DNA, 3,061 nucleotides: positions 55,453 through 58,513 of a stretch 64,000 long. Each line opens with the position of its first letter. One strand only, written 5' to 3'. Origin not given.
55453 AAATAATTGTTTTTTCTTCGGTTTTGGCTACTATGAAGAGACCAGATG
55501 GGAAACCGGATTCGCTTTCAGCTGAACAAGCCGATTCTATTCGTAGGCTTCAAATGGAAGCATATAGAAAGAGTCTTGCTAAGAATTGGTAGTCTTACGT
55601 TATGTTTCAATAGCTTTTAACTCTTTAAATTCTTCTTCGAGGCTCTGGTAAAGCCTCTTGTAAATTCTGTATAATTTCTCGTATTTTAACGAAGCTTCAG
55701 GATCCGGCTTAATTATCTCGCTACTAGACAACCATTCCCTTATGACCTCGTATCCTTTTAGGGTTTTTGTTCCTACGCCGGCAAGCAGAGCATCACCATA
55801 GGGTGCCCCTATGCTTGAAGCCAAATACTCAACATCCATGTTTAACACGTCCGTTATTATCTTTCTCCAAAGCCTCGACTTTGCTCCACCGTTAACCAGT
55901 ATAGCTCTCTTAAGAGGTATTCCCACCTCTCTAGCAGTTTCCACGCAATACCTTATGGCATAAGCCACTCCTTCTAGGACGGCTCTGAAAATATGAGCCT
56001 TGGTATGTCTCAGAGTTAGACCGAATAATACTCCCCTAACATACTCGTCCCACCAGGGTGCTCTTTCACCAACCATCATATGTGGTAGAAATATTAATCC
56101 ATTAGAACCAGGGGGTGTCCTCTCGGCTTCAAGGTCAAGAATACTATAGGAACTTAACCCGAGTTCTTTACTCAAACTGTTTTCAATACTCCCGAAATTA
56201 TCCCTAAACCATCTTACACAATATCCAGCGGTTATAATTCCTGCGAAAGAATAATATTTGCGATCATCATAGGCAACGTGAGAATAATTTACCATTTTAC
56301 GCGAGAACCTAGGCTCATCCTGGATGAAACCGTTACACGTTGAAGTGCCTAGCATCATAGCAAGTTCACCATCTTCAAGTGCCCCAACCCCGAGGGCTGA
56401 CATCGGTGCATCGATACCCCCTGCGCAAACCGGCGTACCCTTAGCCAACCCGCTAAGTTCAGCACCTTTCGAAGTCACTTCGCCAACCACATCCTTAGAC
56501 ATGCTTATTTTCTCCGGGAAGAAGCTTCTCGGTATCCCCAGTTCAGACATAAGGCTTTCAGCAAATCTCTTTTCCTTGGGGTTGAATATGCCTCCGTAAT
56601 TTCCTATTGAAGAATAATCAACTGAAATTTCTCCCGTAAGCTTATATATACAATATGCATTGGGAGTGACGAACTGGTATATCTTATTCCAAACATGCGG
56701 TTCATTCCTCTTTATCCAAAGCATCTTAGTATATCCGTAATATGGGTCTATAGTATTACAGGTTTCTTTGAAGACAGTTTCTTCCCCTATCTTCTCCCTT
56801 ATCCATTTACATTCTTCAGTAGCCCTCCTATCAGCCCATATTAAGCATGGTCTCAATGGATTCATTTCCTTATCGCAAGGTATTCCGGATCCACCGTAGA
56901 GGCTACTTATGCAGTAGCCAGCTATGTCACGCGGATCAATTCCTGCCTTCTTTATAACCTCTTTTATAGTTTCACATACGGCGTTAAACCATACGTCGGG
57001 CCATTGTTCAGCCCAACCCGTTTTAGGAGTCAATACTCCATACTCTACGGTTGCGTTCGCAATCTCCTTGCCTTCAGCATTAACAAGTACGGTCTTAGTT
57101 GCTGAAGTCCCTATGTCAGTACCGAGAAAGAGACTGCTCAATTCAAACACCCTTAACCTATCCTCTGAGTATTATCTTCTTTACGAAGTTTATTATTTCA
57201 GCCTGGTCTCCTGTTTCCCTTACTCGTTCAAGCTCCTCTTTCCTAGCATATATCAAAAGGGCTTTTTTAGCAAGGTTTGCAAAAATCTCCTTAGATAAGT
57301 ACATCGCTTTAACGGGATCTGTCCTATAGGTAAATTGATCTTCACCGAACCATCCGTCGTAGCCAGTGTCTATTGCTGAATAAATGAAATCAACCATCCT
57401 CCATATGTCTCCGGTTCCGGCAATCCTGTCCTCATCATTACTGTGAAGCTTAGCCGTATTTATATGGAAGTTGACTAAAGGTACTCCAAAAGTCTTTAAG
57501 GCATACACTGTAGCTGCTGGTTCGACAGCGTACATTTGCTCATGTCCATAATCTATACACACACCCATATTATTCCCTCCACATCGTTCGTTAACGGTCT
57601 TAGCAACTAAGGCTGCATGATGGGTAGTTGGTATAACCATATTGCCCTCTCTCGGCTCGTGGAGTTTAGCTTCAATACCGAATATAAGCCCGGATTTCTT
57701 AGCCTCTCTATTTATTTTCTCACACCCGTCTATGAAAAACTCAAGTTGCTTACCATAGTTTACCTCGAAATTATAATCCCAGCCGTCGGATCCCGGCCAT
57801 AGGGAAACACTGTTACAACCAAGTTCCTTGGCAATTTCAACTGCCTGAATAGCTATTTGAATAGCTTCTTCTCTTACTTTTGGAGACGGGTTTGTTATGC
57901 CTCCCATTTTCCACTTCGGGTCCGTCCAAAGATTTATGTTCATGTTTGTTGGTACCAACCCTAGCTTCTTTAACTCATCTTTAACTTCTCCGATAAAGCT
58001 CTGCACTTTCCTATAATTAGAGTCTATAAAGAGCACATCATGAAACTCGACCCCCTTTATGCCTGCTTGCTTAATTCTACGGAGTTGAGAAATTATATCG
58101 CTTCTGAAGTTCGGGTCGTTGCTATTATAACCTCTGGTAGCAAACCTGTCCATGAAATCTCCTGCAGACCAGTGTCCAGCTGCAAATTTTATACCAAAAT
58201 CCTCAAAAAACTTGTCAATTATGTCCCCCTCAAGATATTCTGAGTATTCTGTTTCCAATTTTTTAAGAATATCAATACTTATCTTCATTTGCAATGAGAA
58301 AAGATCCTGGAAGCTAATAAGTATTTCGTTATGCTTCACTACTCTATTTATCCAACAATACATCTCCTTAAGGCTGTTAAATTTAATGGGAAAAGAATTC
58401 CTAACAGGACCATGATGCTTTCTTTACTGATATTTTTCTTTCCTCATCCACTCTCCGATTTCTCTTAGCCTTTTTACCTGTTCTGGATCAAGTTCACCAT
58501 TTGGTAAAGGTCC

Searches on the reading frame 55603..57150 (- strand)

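Call 80: search_protein_families(library=pfam, proteins=[window:55603-57150:-], max_evalue=0.00001)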
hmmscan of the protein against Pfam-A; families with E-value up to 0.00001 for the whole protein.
window:55603-57150:- (516 aa): 2 families
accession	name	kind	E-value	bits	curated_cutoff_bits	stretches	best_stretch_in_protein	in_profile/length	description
PF00370.27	FGGY_N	-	1.1e-56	192.7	28.8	1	8-254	2-245/245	FGGY family of carbohydrate kinases, N-terminal domain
PF02782.22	FGGY_C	-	1.8e-30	106.6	27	1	263-459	1-196/198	FGGY family of carbohydrate kinases, C-terminal domain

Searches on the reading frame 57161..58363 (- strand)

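Call 80: search_protein_families(library=pfam, proteins=[window:57161-58363:-], max_evalue=0.00001)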
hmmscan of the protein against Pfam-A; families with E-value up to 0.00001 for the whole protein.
window:57161-58363:- (401 aa): 1 family
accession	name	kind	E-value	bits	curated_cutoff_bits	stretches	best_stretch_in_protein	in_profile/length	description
PF01261.30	AP_endonuc_2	-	9.1e-25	88.2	31.1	1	94-349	1-234/249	Xylose isomerase-like TIM barrel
